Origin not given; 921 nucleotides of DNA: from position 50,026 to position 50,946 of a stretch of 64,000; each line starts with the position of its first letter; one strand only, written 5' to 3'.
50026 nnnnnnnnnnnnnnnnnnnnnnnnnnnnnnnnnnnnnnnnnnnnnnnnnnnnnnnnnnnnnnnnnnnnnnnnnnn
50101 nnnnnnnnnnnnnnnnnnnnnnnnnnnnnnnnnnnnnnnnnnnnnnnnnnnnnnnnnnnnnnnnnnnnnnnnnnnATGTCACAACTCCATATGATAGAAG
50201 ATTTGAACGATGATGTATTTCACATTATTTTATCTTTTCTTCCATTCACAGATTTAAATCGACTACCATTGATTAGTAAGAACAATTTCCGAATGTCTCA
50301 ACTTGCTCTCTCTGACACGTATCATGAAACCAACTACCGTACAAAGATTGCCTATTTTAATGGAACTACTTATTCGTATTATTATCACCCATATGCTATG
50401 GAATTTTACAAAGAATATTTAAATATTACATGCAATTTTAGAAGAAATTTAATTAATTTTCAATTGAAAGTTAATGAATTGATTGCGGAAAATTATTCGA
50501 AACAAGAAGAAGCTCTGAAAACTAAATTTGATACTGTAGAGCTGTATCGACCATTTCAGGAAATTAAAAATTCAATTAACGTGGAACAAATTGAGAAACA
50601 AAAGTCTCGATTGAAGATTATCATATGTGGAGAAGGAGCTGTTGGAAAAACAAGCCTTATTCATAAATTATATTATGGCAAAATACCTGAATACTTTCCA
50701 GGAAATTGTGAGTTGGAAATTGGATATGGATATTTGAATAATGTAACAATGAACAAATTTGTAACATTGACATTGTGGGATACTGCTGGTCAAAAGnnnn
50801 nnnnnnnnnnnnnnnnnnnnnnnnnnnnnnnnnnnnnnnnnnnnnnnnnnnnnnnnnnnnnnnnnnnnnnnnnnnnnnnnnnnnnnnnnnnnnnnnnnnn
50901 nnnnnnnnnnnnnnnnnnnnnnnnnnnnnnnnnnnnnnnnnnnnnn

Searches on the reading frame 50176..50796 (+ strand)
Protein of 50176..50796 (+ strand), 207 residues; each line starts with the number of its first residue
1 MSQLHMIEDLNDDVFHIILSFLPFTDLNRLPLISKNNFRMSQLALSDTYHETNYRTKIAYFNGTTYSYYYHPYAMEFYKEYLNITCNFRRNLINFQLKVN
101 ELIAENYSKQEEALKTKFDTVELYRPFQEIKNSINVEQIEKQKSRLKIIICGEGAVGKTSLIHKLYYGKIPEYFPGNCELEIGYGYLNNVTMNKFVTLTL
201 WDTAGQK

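Call 45: search_protein_families(library=pfam, proteins=[window:50176-50796:+], max_evalue=0.001)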
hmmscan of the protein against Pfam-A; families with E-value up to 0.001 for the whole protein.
window:50176-50796:+ (207 aa): 3 families
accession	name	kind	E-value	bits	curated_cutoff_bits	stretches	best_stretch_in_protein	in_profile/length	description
PF08477.19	Roc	-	9.4e-09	36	27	1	147-207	1-67/119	Ras of Complex, Roc, domain of DAPkinase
PF00071.28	Ras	-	6.3e-07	29.6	21.6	1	147-206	1-58/162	Ras family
PF00646.38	F-box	-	0.00046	20.4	20.5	1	7-36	1-30/43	F-box domain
